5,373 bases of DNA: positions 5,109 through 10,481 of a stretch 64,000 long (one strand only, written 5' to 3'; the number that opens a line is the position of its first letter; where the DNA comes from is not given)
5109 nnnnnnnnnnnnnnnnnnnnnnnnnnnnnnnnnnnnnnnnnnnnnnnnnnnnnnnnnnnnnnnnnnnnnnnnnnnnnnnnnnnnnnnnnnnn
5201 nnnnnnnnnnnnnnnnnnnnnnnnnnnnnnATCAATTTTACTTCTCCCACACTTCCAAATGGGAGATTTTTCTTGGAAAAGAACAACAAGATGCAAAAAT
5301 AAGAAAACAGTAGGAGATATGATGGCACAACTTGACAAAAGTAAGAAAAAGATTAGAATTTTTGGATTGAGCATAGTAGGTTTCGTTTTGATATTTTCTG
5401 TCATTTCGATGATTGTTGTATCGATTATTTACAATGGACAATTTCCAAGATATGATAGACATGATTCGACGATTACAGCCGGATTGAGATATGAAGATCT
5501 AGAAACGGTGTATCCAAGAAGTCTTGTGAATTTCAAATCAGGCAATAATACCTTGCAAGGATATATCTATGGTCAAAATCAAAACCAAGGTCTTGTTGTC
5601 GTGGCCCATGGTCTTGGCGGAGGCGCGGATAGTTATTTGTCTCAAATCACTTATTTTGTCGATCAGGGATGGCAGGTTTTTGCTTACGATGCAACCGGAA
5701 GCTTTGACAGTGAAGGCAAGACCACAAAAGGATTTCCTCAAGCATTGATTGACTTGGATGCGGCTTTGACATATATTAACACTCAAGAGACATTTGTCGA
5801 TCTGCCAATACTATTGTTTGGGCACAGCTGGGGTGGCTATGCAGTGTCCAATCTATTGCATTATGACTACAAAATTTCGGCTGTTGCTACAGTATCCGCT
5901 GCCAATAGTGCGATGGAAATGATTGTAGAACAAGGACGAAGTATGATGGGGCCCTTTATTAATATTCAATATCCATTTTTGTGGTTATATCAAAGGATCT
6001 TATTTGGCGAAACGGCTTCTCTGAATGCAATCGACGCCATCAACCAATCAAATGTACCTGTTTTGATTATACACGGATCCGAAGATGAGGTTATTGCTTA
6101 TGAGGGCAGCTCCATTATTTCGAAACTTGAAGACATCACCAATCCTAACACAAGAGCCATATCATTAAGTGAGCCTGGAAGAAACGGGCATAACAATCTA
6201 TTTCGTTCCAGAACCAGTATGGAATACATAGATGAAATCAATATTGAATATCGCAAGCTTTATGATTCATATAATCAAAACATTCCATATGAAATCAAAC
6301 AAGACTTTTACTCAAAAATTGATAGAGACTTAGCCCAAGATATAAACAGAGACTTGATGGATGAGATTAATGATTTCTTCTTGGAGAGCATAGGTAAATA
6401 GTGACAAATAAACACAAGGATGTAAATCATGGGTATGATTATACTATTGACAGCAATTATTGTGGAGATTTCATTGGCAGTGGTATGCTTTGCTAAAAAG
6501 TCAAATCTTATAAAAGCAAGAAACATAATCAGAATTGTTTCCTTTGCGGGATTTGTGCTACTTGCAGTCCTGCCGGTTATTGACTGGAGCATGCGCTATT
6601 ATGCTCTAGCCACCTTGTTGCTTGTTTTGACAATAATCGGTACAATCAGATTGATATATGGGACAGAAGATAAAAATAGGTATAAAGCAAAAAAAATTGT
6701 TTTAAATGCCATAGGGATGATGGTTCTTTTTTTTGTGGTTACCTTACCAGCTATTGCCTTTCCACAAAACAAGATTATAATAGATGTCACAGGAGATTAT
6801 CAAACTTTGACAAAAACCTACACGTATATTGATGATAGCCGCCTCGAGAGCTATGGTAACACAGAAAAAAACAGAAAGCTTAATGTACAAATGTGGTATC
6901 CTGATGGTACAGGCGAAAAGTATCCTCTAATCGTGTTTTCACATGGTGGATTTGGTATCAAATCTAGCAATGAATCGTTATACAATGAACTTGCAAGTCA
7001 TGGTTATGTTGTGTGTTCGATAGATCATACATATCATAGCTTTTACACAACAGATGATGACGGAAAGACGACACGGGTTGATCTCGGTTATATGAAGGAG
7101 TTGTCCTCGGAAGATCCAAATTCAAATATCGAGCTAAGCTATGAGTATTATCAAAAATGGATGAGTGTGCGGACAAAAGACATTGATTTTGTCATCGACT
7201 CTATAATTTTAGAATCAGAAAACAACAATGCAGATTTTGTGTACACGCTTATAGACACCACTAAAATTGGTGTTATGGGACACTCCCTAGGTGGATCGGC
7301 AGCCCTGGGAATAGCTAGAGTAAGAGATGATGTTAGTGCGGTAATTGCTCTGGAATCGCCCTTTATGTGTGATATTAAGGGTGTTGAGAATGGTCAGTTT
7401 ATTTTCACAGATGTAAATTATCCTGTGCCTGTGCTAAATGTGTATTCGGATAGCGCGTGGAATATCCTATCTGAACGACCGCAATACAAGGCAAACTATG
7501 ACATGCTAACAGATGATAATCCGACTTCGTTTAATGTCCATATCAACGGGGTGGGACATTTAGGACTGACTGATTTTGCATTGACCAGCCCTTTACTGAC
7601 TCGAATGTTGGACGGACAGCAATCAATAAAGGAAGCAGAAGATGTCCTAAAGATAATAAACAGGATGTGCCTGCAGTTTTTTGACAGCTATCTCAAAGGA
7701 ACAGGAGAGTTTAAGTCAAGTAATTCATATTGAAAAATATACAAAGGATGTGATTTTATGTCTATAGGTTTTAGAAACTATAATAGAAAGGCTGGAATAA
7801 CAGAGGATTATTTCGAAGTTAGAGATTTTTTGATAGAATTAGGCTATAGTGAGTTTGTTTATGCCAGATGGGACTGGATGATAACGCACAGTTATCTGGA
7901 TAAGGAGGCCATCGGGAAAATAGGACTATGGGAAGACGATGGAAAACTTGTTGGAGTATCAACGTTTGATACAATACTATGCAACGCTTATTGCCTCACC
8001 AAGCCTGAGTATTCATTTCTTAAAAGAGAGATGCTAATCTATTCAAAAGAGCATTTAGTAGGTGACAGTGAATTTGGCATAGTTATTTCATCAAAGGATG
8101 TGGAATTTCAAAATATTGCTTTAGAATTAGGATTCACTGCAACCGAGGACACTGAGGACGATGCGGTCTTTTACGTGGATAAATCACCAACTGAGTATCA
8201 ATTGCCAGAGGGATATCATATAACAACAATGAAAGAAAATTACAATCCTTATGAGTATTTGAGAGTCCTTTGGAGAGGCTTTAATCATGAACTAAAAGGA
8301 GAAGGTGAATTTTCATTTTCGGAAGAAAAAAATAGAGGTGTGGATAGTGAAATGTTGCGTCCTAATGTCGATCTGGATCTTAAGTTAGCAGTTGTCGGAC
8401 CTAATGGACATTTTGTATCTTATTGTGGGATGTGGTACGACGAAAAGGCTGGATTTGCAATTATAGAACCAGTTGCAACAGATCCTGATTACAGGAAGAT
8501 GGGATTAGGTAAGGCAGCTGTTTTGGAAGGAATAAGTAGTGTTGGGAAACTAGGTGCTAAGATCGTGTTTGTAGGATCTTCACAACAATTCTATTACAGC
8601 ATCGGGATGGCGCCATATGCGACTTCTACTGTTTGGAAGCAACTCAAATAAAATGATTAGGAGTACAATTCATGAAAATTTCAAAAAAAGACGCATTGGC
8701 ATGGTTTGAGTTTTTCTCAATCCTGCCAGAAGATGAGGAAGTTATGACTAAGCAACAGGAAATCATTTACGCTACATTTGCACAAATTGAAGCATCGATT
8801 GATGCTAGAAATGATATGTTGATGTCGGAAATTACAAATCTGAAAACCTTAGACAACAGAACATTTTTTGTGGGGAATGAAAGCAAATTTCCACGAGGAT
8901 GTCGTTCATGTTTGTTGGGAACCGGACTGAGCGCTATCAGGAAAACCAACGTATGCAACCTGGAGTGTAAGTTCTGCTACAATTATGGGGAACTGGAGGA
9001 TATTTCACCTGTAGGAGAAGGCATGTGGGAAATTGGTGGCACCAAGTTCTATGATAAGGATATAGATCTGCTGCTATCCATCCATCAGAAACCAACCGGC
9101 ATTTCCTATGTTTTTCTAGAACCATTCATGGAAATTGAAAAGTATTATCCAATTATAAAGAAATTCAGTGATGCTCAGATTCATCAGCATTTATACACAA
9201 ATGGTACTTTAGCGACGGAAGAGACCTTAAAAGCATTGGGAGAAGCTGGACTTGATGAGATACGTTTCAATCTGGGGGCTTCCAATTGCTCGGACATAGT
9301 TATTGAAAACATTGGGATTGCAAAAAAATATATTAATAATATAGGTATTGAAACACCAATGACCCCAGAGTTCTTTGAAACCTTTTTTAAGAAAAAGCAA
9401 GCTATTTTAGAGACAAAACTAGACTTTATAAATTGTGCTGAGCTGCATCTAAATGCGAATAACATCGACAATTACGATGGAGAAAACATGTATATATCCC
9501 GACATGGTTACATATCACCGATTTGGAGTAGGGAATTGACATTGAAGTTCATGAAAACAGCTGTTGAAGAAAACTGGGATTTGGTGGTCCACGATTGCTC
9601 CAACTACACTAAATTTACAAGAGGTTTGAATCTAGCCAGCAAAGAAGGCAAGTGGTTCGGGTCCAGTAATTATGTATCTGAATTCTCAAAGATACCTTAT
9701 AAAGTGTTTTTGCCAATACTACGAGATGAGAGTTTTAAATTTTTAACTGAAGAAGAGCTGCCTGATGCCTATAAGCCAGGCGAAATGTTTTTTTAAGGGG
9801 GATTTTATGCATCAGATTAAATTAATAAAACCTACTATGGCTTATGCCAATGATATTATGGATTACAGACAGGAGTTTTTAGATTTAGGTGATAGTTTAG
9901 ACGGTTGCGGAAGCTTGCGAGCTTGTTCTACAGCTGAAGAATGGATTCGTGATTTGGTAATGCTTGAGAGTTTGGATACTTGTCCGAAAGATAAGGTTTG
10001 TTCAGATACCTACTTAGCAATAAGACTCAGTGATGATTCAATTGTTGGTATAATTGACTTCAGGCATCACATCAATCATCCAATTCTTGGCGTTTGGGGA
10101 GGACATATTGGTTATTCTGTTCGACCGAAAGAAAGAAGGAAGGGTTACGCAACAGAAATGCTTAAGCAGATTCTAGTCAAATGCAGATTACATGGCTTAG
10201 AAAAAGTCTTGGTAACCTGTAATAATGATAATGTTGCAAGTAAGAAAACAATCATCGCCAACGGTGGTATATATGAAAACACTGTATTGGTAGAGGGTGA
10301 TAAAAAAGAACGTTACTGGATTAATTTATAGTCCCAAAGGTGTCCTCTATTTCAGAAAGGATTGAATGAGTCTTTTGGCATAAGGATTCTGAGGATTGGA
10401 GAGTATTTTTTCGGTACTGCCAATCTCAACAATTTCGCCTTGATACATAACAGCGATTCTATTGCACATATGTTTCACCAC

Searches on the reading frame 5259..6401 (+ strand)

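Call 26: search_protein_families(library=pfam, max_evalue=0.001, proteins=[window:5259-6401:+])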
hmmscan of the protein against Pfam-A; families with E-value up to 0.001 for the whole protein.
window:5259-6401:+ (380 aa): 6 families
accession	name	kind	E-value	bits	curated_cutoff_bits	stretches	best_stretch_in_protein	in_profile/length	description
PF12146.15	Hydrolase_4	-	2.9e-20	73.1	27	1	108-220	2-115/239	Serine aminopeptidase, S33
PF00561.26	Abhydrolase_1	-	8.7e-15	55.5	25.8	1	112-227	2-115/245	alpha/beta hydrolase fold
PF12697.13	Abhydrolase_6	-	2e-08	35.6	26.3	1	113-229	1-94/217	Alpha/beta hydrolase family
PF02129.25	Peptidase_S15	-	5.6e-08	33.2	23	1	121-226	46-141/262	X-Pro dipeptidyl-peptidase (S15 family)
PF20434.5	BD-FAE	-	8.8e-06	25.8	26.8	0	253-288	177-212/215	BD-FAE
PF00326.27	Peptidase_S9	-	8.3e-05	22.6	22.6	1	162-287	44-167/213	Prolyl oligopeptidase family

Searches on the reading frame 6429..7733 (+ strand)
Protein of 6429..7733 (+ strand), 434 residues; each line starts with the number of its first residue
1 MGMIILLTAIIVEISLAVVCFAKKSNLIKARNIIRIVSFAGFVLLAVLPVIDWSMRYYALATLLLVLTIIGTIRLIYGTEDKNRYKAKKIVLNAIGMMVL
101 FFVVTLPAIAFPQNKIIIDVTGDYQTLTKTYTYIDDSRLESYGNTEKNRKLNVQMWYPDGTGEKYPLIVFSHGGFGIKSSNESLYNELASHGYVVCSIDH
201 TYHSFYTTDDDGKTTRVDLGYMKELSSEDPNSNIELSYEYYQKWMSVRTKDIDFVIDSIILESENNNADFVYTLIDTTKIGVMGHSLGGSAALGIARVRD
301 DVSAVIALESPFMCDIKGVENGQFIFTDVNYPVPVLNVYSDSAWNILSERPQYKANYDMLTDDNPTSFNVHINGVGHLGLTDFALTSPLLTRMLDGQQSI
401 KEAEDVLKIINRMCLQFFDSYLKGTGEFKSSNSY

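Call 26: search_protein_families(library=pfam, max_evalue=0.001, proteins=[window:6429-7733:+])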
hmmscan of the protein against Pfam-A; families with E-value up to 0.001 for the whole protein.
window:6429-7733:+ (434 aa): 7 families
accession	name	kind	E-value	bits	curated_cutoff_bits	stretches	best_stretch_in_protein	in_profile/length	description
PF03403.19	PAF-AH_p_II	-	1.2e-18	67.3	20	1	160-432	95-362/372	Platelet-activating factor acetylhydrolase, isoform II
PF12740.14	PETase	-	5.7e-12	46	28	2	265-326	112-174/263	PET hydrolase-like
PF05448.18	AXE1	-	1e-06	28.2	21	0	273-318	171-215/321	Acetyl xylan esterase (AXE1)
PF07224.18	Chlorophyllase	-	1.9e-06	27.3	26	1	153-196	31-73/301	Chlorophyllase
PF20434.5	BD-FAE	-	0.00014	21.9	26.8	0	155-203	3-58/215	BD-FAE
PF00756.26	Esterase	-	0.00031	21.1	22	0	280-362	117-174/251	Putative esterase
PF01738.24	DLH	-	0.00075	19.6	21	0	158-307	8-126/217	Dienelactone hydrolase family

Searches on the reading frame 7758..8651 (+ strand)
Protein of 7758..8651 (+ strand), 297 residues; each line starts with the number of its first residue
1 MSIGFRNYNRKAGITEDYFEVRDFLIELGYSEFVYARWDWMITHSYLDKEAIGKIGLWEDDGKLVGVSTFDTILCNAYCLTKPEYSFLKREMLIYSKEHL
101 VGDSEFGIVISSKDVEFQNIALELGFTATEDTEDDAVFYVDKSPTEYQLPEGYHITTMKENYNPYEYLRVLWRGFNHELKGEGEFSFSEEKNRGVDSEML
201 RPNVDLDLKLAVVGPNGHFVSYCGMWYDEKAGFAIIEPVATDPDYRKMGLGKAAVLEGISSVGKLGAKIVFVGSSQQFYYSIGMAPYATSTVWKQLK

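Call 26: search_protein_families(library=pfam, max_evalue=0.001, proteins=[window:7758-8651:+])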
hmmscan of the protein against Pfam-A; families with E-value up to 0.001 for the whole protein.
window:7758-8651:+ (297 aa): 2 families
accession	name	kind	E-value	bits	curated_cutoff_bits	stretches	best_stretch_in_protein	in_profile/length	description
PF00583.31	Acetyltransf_1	-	3.4e-07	31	20.7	1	209-272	34-98/116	Acetyltransferase (GNAT) family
PF13508.13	Acetyltransf_7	-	0.00047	20.9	27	0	216-283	11-81/84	Acetyltransferase (GNAT) domain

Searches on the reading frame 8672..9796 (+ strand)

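Call 26: search_protein_families(library=pfam, max_evalue=0.001, proteins=[window:8672-9796:+])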
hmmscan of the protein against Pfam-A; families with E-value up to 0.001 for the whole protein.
window:8672-9796:+ (374 aa): 1 family
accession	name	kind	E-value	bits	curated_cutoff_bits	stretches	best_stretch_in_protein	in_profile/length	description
PF04055.27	Radical_SAM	-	2.9e-08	34.5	29.5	1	91-202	3-110/166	Radical SAM superfamily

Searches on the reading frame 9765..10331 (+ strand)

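Call 26: search_protein_families(library=pfam, max_evalue=0.001, proteins=[window:9765-10331:+])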
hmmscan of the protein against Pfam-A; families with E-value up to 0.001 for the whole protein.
window:9765-10331:+ (188 aa): 3 families
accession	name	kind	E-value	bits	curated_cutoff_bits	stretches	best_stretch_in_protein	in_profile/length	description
PF13302.13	Acetyltransf_3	-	4.4e-11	44.1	25.4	1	56-166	36-135/138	Acetyltransferase (GNAT) domain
PF00583.31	Acetyltransf_1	-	3.4e-09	37.4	20.7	1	80-160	32-108/116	Acetyltransferase (GNAT) family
PF13508.13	Acetyltransf_7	-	0.0002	22.1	27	1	89-154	10-69/84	Acetyltransferase (GNAT) domain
